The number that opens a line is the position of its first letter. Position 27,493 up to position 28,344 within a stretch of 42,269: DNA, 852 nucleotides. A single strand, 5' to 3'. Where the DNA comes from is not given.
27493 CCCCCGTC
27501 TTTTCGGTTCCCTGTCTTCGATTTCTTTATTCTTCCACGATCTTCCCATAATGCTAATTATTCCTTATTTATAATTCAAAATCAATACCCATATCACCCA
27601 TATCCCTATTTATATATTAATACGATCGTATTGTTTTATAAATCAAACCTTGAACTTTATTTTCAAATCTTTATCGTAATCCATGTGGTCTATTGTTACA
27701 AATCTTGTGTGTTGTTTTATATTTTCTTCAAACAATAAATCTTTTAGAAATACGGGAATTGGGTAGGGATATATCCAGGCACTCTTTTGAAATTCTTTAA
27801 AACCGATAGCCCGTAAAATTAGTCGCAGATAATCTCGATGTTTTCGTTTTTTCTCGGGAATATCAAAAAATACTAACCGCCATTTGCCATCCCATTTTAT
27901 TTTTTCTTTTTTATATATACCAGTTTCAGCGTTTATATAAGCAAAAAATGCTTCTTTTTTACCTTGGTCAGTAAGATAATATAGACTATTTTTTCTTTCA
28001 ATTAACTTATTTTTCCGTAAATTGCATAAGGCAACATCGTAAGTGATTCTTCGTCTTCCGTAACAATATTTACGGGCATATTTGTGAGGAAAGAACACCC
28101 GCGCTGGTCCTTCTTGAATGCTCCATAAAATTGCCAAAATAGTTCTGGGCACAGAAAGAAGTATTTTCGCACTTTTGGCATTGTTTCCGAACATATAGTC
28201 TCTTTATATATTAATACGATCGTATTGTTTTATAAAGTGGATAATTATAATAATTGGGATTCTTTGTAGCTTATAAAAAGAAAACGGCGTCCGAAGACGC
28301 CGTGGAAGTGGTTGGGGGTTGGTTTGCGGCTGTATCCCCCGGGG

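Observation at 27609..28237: PaaX/Cas2-fold regulator gene bracketed by identical 34-bp palindromic sites: operator regulon or mobile cassette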

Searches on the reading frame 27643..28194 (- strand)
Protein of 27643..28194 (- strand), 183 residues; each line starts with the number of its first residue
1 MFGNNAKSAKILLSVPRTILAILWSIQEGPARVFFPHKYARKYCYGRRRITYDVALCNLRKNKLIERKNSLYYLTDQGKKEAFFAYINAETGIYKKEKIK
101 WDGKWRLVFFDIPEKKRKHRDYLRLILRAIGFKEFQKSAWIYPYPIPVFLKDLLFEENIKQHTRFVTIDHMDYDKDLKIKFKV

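Call 11: search_protein_families(library=pfam, proteins=[window:27643-28194:-], max_evalue=1)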
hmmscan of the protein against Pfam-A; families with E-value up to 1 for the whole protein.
window:27643-28194:- (183 aa): 3 families
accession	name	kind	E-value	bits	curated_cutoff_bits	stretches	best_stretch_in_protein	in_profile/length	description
PF20803.2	PaaX_M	-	2.2e-19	69.8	24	1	100-175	3-78/83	PaaX protein central Cas2-like domain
PF09827.14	CRISPR_Cas2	-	0.012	16.2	23.8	1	105-139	2-33/74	CRISPR associated protein Cas2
PF14947.12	HTH_45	-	0.029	14.8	25.5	1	57-80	41-64/77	Winged helix-turn-helix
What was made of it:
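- On PaaX transcriptional repressor (TIGR02277 equivalog): Call 11: E 2.2e-19, 69.8 bits (cut-off 24).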

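Call 12: search_protein_families(library=ncbifam, proteins=[window:27643-28194:-], max_evalue=1)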
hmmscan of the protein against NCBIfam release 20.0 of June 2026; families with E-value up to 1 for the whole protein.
window:27643-28194:- (183 aa): 3 families
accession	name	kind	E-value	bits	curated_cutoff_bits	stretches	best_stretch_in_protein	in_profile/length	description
TIGR02277.1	PaaX_trns_reg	equivalog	5.9e-13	49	264.55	1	68-166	57-149/279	phenylacetic acid degradation operon negative regulatory protein PaaX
TIGR01573.1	cas2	equivalog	0.00031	20.9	24.5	1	105-140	2-38/96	CRISPR-associated endonuclease Cas2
NF053610.1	Sso10a_fam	subfamily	0.015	15.4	60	1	59-80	41-62/64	Sso10a family chromatin protein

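Call 17: find_encoding_contigs(protein=window:27643-28194:-, flank=10000, max_places=10)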
Protein window:27643-28194:- (183 aa): 20 contigs read that carry it; 8 places shown.
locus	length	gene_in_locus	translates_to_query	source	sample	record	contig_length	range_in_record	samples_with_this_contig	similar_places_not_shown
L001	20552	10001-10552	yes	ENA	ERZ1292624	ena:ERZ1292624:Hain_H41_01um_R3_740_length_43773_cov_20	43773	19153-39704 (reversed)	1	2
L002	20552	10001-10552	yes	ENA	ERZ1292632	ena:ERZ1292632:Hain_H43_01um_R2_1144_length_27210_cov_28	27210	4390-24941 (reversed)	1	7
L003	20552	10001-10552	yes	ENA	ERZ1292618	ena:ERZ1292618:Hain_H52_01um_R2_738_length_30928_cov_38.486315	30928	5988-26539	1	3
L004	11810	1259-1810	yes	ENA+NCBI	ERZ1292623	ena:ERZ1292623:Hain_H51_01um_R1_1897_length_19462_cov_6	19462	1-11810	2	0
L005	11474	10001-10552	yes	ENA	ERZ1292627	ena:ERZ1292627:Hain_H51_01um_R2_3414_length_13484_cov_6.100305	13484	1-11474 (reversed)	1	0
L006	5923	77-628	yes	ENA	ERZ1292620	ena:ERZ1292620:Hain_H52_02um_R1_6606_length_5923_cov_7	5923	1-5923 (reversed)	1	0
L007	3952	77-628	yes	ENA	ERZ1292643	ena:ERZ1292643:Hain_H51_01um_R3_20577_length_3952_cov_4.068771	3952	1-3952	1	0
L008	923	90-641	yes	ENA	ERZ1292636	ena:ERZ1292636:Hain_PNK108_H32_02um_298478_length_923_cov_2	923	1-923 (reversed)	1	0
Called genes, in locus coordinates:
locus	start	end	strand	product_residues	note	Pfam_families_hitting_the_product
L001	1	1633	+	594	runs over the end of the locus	PF00041:fn3 (faint), PF16656:Pur_ac_phosph_N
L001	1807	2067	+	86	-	-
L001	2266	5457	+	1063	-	PF04563:RNA_pol_Rpb2_1, PF04561:RNA_pol_Rpb2_2, PF04565:RNA_pol_Rpb2_3, PF10385:RNA_pol_Rpb2_45, PF00562:RNA_pol_Rpb2_6, PF04560:RNA_pol_Rpb2_7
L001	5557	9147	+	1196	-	PF04997:RNA_pol_Rpb1_1, PF00623:RNA_pol_Rpb1_2, PF04983:RNA_pol_Rpb1_3, PF04998:RNA_pol_Rpb1_5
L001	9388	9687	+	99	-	-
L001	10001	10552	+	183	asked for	PF20803:PaaX_M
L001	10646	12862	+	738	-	PF13491:FtsK_4TM (weak), PF17854:FtsK_alpha, PF01580:FtsK_SpoIIIE, PF09397:FtsK_gamma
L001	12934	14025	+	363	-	PF00154:RecA_N, PF08423:Rad51, PF06745:ATPase (faint), PF13481:AAA_25 (faint), PF27531:MT3502_N, PF01637:ATPase_2 (weak), PF21096:RecA_C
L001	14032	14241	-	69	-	PF01084:Ribosomal_S18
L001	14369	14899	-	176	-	PF00436:SSB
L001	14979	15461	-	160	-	PF01250:Ribosomal_S6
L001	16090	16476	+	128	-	-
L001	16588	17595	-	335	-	PF01926:MMR_HSR1, PF02421:FeoB_N, PF06071:YchF-GTPase_C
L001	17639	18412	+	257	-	PF08282:Hydrolase_3, PF03332:PMM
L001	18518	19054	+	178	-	PF20803:PaaX_M, PF09827:CRISPR_Cas2 (weak)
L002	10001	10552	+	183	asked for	PF20803:PaaX_M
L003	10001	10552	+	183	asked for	PF20803:PaaX_M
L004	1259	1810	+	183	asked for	PF20803:PaaX_M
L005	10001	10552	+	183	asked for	PF20803:PaaX_M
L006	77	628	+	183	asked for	PF20803:PaaX_M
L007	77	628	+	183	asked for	PF20803:PaaX_M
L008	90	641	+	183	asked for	PF20803:PaaX_M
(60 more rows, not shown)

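Call 18: find_homologous_proteins(query=window:27643-28194:-)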
Query window:27643-28194:- (183 aa): 381 proteins with E <= 0.001 among 467 candidates; the best 120 are listed.
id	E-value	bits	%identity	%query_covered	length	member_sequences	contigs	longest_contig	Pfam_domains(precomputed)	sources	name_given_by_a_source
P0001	3.8e-62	227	58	95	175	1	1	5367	PF20803.3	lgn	-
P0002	3.9e-62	227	56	95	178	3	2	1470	PF20803.3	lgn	-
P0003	6.9e-61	223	56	93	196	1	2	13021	PF20803.3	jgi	jgi:DNA-binding transcriptional regulator PaaX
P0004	5.7e-60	220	59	91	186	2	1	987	PF20803.3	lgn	-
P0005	6.0e-60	220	55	93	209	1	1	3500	PF20803.3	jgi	jgi:DNA-binding transcriptional regulator PaaX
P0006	1.9e-58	215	55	93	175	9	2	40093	PF20803.3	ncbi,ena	-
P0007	8.0e-58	213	51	100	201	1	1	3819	PF20803.3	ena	-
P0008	1.3e-57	213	55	93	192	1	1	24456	PF20803.3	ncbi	-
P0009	3.6e-57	211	54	94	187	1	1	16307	PF20803.3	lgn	-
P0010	1.5e-56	209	56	91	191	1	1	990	PF20803.3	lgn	-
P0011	1.9e-56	209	53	96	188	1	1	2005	PF20803.3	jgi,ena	-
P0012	2.6e-56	208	54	96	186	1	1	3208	PF20803.3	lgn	-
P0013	8.9e-56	207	54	97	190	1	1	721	PF20803.3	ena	-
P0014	1.8e-55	206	55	93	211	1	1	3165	PF20803.3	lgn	-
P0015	1.8e-55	206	54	92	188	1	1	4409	PF20803.3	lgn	-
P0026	1.9e-53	199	51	97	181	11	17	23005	PF20803.3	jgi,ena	-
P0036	7.9e-51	191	54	91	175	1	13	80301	PF20803.3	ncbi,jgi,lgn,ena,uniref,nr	ncbi:MAG: hypothetical protein A3B99_00690 [Candidatus Yanofskybacteria bacterium RIFCSPHIGHO2_02_FU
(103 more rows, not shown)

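Call 22: find_related_loci(query=A1, collection=genome_contigs, flank=6000)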
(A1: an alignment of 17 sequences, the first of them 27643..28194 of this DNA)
Query A1 (183 aa) in genome_contigs; peptide patterns used: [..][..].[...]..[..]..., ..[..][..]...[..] (x = any residue, [..] = any of these).
179 stretches matched a pattern; 70 encode a relative of the query (tblastn E <= 1e-3); 70 distinct loci.
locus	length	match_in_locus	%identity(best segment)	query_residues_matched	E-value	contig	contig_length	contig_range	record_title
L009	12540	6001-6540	54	4-181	2e-60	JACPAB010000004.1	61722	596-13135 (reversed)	MAG: Candidatus Yanofskybacteria bacterium isolate NC_groundwater_220_Ag_S-0.1um_46_18 S4_GD2017_2_S1_scaffold_506, whol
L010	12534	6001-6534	53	8-183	6e-60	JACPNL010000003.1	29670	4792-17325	MAG: Candidatus Yanofskybacteria bacterium isolate NC_groundwater_574_Ag_S-0.1um_43_12 S35_SO-1_scaffold_81683, whole ge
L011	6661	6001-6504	55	13-178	3e-58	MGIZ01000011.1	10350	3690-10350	MAG: Candidatus Yanofskybacteria bacterium RIFCSPHIGHO2_01_FULL_39_8b rifcsphigho2_01_scaffold_17304, whole genome shotg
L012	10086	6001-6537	49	5-183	8e-58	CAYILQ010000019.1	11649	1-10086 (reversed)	MAG TPA_asm: uncultured Candidatus Saccharibacteria bacterium isolate ERP119705_co24_158 genome assembly, contig: NODE_7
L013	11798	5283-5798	49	13-183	1e-55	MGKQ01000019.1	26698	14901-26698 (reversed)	MAG: Candidatus Yanofskybacteria bacterium RIFCSPLOWO2_02_FULL_41_13 rifcsplowo2_02_scaffold_7021, whole genome shotgun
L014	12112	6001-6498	54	13-178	2e-54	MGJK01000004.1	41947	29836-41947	MAG: Candidatus Yanofskybacteria bacterium RIFCSPHIGHO2_01_FULL_44_24 rifcsphigho2_01_scaffold_1360, whole genome shotgu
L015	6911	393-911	55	13-183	2e-53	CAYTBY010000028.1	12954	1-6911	MAG TPA_asm: uncultured Candidatus Saccharibacteria bacterium isolate SRP178908_co1_2 genome assembly, contig: NODE_3372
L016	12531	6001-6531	49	8-183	5e-53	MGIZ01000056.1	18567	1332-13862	MAG: Candidatus Yanofskybacteria bacterium RIFCSPHIGHO2_01_FULL_39_8b rifcsphigho2_01_scaffold_7290, whole genome shotgu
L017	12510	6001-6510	48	13-181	4e-52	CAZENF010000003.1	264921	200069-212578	MAG TPA_asm: uncultured Candidatus Saccharibacteria bacterium isolate SRP273308_co1_433 genome assembly, contig: NODE_36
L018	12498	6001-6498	51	13-178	1e-51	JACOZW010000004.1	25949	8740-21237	MAG: Candidatus Yanofskybacteria bacterium isolate NC_groundwater_215_Ag_S-0.1um_42_10 S4_GD2017_2_S1_scaffold_1325, who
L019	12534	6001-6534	49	14-183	5e-48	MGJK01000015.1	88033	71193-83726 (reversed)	MAG: Candidatus Yanofskybacteria bacterium RIFCSPHIGHO2_01_FULL_44_24 rifcsphigho2_01_scaffold_489, whole genome shotgun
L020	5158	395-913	47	14-178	6e-48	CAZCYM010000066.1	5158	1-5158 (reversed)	MAG TPA_asm: uncultured Candidatus Saccharibacteria bacterium isolate binchicken_co38_519 genome assembly, contig: NODE_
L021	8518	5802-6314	44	13-183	3e-47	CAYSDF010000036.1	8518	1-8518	MAG TPA_asm: uncultured Candidatus Saccharibacteria bacterium isolate SRP193066_co2_10 genome assembly, contig: NODE_429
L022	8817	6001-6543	46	10-183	8e-47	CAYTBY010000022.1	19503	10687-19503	MAG TPA_asm: uncultured Candidatus Saccharibacteria bacterium isolate SRP178908_co1_2 genome assembly, contig: NODE_1781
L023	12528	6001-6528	45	8-182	2e-44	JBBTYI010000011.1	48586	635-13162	MAG: Patescibacteria group bacterium isolate H43-bin026_1 H43_bin026_1_000000000011, whole genome shotgun sequence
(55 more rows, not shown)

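Call 46: search_solved_structures(query=A1, max_evalue=1, show_alignments=2)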
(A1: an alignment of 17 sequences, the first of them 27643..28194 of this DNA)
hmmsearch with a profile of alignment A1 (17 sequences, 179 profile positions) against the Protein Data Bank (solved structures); distinct sequences matched with E-value up to 1: 5.
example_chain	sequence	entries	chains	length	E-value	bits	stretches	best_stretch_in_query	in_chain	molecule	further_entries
3kfw_X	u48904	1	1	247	0.0039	20.1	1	44-140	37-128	Uncharacterized protein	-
5zr4_A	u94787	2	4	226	0.039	16.9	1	8-83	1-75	Metal-dependent transcriptional regulator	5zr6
1xma_A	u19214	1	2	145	0.096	15.6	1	10-103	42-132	Predicted transcriptional regulator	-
8gdl_A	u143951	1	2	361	0.56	13.1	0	58-99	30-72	Secreted salivary acid phosphatase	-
7wai_A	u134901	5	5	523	0.86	12.5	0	30-115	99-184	Glutamyl-tRNA synthetase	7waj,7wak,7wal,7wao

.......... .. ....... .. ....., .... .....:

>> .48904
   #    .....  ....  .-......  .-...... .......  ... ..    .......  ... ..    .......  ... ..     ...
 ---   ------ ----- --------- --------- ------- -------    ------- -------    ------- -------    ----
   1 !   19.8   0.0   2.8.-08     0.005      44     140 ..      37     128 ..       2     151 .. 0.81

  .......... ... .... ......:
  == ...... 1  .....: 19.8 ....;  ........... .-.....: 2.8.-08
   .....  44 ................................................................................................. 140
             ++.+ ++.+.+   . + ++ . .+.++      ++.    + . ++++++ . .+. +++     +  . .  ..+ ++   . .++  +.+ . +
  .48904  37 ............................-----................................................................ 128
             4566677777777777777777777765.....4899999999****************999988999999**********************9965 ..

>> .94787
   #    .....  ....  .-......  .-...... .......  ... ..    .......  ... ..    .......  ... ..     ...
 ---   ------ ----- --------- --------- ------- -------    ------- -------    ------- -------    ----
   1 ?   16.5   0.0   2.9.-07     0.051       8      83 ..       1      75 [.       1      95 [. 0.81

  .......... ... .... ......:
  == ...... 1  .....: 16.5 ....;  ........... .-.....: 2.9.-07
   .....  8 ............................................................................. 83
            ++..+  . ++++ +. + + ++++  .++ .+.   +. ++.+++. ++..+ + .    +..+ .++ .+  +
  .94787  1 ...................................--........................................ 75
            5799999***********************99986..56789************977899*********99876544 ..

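Call 52: find_encoding_contigs(protein=P0036, flank=6000, max_places=3)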
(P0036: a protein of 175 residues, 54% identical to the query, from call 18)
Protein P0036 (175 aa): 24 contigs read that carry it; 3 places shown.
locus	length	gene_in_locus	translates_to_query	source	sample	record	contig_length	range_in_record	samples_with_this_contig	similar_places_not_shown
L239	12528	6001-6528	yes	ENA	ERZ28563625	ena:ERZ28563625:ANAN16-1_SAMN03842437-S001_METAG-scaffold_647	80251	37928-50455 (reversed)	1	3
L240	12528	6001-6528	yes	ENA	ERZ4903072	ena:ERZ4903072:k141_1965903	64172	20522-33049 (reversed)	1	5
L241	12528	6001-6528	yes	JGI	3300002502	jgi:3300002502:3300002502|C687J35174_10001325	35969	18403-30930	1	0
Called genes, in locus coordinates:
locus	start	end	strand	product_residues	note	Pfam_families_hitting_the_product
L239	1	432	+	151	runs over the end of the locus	PF07719:TPR_2 (faint), PF13181:TPR_8 (weak)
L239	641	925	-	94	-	-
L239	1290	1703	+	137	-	-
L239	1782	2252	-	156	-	-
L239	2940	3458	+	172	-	-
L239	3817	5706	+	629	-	PF00149:Metallophos (weak)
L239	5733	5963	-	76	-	PF12728:HTH_17 (weak), PF00376:MerR, PF13411:MerR_1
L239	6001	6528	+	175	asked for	PF20803:PaaX_M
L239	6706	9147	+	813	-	PF13431:TPR_17 (faint), PF13176:TPR_7 (faint), PF14559:TPR_19 (faint), PF21033:RMD1-3 (faint), PF13424:TPR_12 (faint), PF13428:TPR_14 (faint), PF13414:TPR_11 (weak), PF13432:TPR_16, +5 more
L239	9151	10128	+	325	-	PF02618:YceG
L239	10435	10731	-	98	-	-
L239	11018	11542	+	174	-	PF00466:Ribosomal_L10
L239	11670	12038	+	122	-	PF16320:Ribosomal_L12_N, PF00542:Ribosomal_L12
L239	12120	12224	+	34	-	-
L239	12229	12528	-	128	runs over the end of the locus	PF04138:GtrA_DPMS_TM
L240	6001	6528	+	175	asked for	PF20803:PaaX_M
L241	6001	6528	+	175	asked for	PF20803:PaaX_M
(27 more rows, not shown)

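Call 54: predict_structure(alignment_id=A1)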
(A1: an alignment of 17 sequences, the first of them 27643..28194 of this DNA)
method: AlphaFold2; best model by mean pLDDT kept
length: 183 residues; sequences in the alignment: 17
mean_pLDDT: 85.8   pTM: 0.76
mean pLDDT of the five models: 85.8, 85.0, 84.9, 83.9, 66.1
residues with pLDDT >= 90: 84; 70-90: 79; 50-70: 12; < 50: 8
segments of 3 or more residues with pLDDT < 50: 1-8
pLDDT, mean of each block of 10 residues (from residue 1): 44 92 96 93 90 96 97 95 92 80 89 79 88 87 88 71 82 87 86
secondary structure, 60 per line:
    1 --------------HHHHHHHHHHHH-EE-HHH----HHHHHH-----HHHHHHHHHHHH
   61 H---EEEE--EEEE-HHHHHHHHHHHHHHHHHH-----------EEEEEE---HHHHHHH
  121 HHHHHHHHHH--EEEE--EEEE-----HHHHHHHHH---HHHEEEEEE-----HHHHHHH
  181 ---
elements in order: H15-26 H38-43 H49-61 E65-68 E71-74 H76-93 E105-110 H114-130 E133-136 E139-142 H148-156 E163-168 H174-180
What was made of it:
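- On PaaX transcriptional repressor (TIGR02277 equivalog): AF2 model H15-26, H38-43, H49-61, E65-68, E71-74 (call 54).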
